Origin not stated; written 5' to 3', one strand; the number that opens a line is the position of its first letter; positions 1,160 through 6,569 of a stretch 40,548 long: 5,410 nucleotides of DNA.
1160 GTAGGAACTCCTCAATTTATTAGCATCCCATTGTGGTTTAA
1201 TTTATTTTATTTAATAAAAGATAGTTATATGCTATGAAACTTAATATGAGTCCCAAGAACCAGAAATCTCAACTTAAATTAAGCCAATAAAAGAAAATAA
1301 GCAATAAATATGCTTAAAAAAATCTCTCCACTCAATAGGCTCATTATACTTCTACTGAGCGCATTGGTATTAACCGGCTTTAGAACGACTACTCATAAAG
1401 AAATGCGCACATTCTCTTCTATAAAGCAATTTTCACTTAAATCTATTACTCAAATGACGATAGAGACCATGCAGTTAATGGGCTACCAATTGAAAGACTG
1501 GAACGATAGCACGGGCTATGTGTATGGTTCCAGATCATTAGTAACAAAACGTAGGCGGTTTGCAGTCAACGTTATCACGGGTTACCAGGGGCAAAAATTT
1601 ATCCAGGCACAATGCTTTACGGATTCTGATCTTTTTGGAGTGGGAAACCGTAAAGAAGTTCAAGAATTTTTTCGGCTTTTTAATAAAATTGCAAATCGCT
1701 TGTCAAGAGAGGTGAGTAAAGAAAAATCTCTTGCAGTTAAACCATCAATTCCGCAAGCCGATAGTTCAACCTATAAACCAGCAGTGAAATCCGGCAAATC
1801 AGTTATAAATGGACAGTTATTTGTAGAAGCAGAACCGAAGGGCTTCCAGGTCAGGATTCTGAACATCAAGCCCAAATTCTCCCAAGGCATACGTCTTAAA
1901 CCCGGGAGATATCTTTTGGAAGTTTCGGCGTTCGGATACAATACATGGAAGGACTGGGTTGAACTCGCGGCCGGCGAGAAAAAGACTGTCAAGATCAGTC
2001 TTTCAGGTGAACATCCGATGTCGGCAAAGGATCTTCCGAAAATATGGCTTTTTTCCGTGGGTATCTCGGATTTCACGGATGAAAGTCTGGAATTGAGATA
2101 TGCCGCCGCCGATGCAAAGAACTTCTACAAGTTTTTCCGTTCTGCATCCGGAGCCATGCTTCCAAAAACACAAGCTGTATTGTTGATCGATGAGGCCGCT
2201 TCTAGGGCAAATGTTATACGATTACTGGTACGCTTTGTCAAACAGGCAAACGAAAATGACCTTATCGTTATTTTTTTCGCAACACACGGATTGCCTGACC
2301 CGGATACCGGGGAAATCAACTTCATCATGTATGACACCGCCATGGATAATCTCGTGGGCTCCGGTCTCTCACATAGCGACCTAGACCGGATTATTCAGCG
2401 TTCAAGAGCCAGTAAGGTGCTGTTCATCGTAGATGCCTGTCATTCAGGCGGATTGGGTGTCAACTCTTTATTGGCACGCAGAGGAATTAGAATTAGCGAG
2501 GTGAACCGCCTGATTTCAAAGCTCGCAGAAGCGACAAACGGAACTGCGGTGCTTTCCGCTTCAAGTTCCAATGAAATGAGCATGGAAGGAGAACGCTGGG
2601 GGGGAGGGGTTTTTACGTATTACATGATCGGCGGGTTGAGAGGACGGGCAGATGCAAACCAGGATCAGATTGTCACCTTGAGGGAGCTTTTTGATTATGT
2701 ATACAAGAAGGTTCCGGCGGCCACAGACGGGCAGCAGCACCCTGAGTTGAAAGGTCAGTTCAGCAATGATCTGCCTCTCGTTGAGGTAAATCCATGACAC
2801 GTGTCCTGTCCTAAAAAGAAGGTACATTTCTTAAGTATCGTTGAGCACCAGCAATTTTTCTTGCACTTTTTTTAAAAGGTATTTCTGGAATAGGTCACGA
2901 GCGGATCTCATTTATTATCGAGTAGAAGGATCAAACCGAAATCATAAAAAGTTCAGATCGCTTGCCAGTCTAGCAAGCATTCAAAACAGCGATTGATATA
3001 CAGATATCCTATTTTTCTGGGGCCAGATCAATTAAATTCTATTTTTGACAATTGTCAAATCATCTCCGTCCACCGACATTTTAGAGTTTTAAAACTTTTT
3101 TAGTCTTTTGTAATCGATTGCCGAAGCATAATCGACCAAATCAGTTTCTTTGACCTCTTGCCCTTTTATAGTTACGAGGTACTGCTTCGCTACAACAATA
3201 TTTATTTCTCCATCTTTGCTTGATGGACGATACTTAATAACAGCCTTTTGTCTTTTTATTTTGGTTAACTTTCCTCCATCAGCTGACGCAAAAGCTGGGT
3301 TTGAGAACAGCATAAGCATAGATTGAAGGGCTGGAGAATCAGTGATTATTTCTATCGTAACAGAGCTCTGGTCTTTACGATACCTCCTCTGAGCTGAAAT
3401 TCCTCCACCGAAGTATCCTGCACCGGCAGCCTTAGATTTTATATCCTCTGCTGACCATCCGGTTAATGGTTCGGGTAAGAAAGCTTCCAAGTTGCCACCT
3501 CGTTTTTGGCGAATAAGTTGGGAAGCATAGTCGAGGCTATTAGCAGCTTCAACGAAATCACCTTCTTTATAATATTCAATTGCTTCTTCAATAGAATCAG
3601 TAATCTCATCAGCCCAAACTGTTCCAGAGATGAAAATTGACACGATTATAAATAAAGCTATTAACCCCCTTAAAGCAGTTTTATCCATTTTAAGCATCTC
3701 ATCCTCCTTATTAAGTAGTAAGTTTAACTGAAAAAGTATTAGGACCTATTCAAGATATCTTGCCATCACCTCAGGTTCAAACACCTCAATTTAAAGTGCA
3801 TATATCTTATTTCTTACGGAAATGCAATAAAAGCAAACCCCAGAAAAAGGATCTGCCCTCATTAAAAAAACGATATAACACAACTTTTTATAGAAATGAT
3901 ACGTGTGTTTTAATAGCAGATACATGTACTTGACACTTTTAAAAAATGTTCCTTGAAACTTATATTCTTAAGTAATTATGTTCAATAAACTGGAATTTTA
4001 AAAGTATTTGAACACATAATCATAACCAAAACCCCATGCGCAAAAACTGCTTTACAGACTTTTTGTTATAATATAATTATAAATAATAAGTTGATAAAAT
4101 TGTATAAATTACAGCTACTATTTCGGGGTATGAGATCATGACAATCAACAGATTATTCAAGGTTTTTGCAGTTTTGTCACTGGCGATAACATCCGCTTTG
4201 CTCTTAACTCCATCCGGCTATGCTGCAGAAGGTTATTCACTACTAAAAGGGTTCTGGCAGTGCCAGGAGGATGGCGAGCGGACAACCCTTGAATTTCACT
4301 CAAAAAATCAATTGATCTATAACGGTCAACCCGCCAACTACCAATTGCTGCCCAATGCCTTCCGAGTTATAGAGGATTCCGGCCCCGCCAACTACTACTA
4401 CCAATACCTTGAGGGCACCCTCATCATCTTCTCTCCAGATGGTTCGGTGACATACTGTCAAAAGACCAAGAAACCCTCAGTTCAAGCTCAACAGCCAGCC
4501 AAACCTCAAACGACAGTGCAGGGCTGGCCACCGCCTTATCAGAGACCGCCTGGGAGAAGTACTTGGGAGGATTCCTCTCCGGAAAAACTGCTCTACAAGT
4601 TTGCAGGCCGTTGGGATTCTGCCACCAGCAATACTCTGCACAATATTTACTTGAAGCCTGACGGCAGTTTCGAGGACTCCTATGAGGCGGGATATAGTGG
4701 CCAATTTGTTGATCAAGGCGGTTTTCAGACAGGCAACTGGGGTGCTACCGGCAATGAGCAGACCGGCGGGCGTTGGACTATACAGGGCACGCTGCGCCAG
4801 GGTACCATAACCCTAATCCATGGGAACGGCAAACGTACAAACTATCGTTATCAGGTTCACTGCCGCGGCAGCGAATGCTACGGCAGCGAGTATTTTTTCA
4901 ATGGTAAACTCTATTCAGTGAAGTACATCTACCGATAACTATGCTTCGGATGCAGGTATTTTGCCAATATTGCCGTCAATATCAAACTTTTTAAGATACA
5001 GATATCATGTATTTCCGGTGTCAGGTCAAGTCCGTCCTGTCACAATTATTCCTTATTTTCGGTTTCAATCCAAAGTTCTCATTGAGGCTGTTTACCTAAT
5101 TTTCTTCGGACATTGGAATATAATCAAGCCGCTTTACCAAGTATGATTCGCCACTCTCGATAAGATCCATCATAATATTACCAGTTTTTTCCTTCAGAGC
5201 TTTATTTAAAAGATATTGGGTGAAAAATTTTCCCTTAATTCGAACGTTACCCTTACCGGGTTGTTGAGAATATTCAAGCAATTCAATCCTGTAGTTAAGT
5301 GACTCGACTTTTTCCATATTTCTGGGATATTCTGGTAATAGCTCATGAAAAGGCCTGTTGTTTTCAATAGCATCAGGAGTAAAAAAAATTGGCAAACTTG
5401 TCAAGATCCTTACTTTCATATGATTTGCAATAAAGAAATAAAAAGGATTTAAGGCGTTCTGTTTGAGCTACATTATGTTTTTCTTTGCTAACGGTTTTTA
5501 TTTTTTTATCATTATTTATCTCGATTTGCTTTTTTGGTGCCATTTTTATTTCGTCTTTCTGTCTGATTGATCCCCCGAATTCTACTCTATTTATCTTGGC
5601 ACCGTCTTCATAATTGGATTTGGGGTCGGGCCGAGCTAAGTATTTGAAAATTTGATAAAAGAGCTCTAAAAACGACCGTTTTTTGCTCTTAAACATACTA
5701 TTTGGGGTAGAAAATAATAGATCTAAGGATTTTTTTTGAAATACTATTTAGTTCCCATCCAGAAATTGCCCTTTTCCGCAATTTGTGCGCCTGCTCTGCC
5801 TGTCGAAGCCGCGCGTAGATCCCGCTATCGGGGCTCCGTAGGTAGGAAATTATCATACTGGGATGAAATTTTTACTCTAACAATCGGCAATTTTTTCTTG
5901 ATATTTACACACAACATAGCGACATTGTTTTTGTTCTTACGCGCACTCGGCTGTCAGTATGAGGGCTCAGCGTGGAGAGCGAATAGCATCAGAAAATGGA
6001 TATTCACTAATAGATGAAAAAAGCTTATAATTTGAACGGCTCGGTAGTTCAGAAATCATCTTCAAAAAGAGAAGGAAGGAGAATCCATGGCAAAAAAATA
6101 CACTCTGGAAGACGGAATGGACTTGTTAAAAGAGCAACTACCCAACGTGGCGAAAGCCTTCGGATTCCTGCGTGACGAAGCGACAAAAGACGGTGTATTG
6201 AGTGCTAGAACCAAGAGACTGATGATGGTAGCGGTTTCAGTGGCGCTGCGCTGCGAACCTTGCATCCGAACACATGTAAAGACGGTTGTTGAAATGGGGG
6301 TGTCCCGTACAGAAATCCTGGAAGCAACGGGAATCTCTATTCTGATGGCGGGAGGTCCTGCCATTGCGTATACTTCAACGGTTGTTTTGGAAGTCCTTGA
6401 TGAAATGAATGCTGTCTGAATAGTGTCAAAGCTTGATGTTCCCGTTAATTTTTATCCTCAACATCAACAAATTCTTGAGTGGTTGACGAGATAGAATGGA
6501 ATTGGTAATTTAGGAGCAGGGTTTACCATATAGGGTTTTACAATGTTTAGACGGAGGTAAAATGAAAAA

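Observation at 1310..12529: Three caspase-family (C14) protease genes with three different accessory modules clustered beside a tyrosine recombinase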

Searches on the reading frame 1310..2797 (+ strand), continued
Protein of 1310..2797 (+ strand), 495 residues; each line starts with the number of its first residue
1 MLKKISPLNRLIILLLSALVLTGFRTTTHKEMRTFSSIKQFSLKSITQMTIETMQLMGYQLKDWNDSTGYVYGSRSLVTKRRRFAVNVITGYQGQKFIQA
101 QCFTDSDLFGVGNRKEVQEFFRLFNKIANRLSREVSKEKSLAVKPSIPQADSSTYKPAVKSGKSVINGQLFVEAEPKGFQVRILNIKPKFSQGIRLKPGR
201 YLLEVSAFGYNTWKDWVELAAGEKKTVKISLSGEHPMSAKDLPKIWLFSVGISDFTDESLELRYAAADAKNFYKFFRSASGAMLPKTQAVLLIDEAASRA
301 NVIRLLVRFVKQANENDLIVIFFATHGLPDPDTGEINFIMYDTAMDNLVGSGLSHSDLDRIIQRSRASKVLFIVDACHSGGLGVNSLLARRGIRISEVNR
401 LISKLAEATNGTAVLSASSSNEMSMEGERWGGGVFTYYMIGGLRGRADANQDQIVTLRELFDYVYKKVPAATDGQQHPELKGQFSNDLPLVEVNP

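Call 35: search_protein_families(library=pfam, proteins=[L016:767-2110:+], max_evalue=0.01)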
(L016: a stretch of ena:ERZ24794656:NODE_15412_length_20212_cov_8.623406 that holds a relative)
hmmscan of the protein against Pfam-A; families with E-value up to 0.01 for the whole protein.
L016:767-2110:+ (447 aa): 1 family
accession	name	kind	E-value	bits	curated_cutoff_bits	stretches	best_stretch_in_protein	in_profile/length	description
PF14249.11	Tocopherol_cycl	-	0.00032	20.4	26.6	1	293-315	186-208/335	Tocopherol cyclase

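Call 48: search_protein_families(library=ncbifam, proteins=[window:1310-2797:+, L008:1078-2469:+], max_evalue=0.001)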
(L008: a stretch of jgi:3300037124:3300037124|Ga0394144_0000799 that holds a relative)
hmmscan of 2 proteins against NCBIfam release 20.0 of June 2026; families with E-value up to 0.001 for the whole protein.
window:1310-2797:+ (495 aa): 1 family
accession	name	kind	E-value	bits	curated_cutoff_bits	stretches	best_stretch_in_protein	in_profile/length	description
NF047832.1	caspase_w_EACC1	subfamily_domain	2.8e-28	98.9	140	1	250-470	6-210/211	caspase, EACC1-associated type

L008:1078-2469:+ (463 aa): 0 families

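Call 57: search_protein_families(library=padloc, proteins=[window:1310-2797:+], max_evalue=0.001)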
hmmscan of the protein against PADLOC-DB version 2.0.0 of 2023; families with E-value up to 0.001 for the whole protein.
window:1310-2797:+ (495 aa): 1 family
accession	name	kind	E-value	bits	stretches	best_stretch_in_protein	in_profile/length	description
PDLC02987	caspase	-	4.1e-13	47.3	1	245-449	3-158/453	-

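Call 58: predict_structure(alignment_id=A4)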
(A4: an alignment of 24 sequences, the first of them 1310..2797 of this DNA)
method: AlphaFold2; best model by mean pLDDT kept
length: 495 residues; sequences in the alignment: 24
mean_pLDDT: 73.4   pTM: 0.53
mean pLDDT of the five models: 73.4, 69.7, 69.6, 67.8, 66.5
residues with pLDDT >= 90: 127; 70-90: 194; 50-70: 96; < 50: 78
segments of 3 or more residues with pLDDT < 50: 21-30, 90-93, 106-111, 137-166, 187-192, 234-238, 378-386, 389-392
pLDDT, mean of each block of 10 residues (from residue 1): 67 72 42 58 76 78 71 63 64 56 52 65 75 52 28 27 51 61 50 67 66 80 79 53 92 87 91 91 89 96 95 93 89 86 86 91 89 72 46 64 78 84 80 93 92 91 95 89 85 77
secondary structure, 60 per line:
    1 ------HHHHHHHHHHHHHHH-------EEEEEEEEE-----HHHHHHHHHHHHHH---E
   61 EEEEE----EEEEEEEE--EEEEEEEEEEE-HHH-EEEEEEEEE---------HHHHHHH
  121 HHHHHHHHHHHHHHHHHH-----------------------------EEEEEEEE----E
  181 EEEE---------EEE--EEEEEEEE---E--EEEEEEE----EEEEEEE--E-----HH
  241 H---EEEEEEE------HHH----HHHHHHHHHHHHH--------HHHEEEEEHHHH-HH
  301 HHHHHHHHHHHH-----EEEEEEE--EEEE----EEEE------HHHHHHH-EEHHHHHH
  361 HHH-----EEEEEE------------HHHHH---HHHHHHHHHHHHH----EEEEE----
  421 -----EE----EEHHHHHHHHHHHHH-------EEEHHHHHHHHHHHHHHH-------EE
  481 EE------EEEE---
elements in order: H7-21 E29-37 H43-56 E60-65 E70-77 E80-90 E96-104 H114-138 E168-175 E180-184 E194-196 E199-206 E213-219 E224-230 E245-251 H265-277 E289-293 H294-297 H299-312 E318-324 E327-330 E335-338 H345-351 H355-363 E369-374 H387-391 H395-407 E412-416 H434-446 E454-456 H457-471 E479-482 E489-492
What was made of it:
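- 1310..2797 (+): Caspase 1 (495 aa): signal/anchor, BamC-N-like helix-grip domain (aa 29-138), PEGA/CarboxypepD_reg-like beta-sandwich (aa 168-231), C14 domain (aa 245-492; His326, Cys377). AlphaFold model has pLDDT of about 85-95 in the C14 domain (call 58).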

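Call 62: fold_search(model_id=the predicted structure, library=pdb)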
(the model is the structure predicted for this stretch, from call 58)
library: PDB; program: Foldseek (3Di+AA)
matches with E <= 10: 1347; with E <= 0.001: 46
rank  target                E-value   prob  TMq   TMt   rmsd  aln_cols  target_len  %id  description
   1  3bij_C                8.7e-12  1.00  0.35  0.62   7.2       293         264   17  Crystal structure of protein GSU0716 from Geobacter sulfurreducens. Northeast Structural Genomics target GsR13 (released 2007-12-11)
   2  3bij_B                9.7e-12  1.00  0.35  0.61   6.8       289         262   18  Crystal structure of protein GSU0716 from Geobacter sulfurreducens. Northeast Structural Genomics target GsR13 (released 2007-12-11)
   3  3bij_A                2.3e-11  1.00  0.35  0.62   7.2       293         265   18  Crystal structure of protein GSU0716 from Geobacter sulfurreducens. Northeast Structural Genomics target GsR13 (released 2007-12-11)
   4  4i1p_A                1.7e-10  1.00  0.36  0.46   7.1       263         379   13  Human MALT1 (caspase-IG3) in complex with activity based-probe (released 2014-07-09)
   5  8v4x_D                2.1e-10  1.00  0.36  0.47   7.6       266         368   14  Structure of MALT1 in complex with an allosteric inhibitor (released 2024-05-01)
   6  8v4x_C                2.5e-10  1.00  0.37  0.49   5.8       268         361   14  Structure of MALT1 in complex with an allosteric inhibitor (released 2024-05-01)
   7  4i1p_C                3.8e-10  1.00  0.35  0.45   7.3       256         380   14  Human MALT1 (caspase-IG3) in complex with activity based-probe (released 2014-07-09)
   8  3v4o_A                4.2e-10  1.00  0.35  0.71   7.7       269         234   14  Human MALT1 (caspase domain) in complex with an irreversible peptidic inhibitor (released 2012-03-14)
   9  8v4x_A                6.7e-10  1.00  0.35  0.47   7.6       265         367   14  Structure of MALT1 in complex with an allosteric inhibitor (released 2024-05-01)
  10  8v4x_F                7.1e-10  1.00  0.36  0.49   6.6       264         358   15  Structure of MALT1 in complex with an allosteric inhibitor (released 2024-05-01)
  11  3uo8_B                8.9e-10  1.00  0.35  0.47   7.6       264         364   13  Crystal structure of the MALT1 paracaspase (P1 form) (released 2011-12-21)
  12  7pav_A                9.9e-10  1.00  0.36  0.48   6.6       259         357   14  MALT1 in complex with compound 1 (released 2021-11-17)
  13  3v4l_A                1.3e-09  1.00  0.36  0.45   7.0       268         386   13  Mouse MALT1(caspase-IG3 domains) in complex with a irreversible peptidic inhibitor (released 2012-03-14)
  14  3uo8_C                1.6e-09  1.00  0.36  0.48   7.2       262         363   14  Crystal structure of the MALT1 paracaspase (P1 form) (released 2011-12-21)
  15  8v4x_B                2.0e-09  1.00  0.35  0.47   7.6       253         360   13  Structure of MALT1 in complex with an allosteric inhibitor (released 2024-05-01)
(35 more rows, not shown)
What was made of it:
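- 1310..2797 (+): Foldseek hits: 3BIJ GSU0716 at 9e-12, MALT1 at 1e-10, BamC N-domain at 1e-4, carboxypeptidase regulatory domain at 7e-4 (call 62).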

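Call 66: search_protein_families(library=pfam, proteins=[L008:3871-4206:+, L008:2571-2936:+], max_evalue=0.001)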
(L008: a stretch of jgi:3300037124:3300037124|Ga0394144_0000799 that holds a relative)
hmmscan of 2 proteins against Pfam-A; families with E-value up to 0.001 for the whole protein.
L008:3871-4206:+ (111 aa): 0 families

L008:2571-2936:+ (121 aa): 0 families

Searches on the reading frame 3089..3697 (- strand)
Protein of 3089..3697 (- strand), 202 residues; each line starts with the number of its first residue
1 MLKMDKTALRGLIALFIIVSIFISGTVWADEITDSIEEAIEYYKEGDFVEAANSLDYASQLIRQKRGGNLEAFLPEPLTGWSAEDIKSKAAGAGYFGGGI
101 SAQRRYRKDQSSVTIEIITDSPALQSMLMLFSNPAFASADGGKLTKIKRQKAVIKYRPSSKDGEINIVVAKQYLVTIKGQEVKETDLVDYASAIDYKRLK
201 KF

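Call 3: search_protein_families(library=pfam, proteins=[window:3089-3697:-], max_evalue=0.01)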
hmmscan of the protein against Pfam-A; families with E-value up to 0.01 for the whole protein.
window:3089-3697:- (202 aa): 0 families

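Call 48: search_protein_families(library=ncbifam, proteins=[window:3089-3697:-], max_evalue=0.001)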
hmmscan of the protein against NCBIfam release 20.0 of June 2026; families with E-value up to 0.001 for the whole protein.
window:3089-3697:- (202 aa): 0 families

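Call 57: search_protein_families(library=padloc, proteins=[window:3089-3697:-], max_evalue=0.001)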
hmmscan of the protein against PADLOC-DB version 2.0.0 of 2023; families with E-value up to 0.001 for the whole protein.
window:3089-3697:- (202 aa): 0 families
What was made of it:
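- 3089..3697 (-): 202-aa signal-peptide protein of unknown family, part of the variable segment. No Pfam, NCBIfam or PADLOC hit (calls 3, 48, 57).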

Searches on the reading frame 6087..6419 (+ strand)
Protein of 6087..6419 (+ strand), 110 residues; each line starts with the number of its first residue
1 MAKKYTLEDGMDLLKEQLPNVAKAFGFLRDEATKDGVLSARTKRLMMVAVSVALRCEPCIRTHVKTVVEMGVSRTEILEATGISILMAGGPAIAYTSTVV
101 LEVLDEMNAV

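Call 3: search_protein_families(library=pfam, proteins=[window:6087-6419:+], max_evalue=0.01)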
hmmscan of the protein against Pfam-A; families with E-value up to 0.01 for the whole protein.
window:6087-6419:+ (110 aa): 1 family
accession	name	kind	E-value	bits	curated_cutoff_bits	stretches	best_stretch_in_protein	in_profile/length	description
PF02627.25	CMD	-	7.4e-17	61.6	23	1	19-96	1-78/84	Carboxymuconolactone decarboxylase family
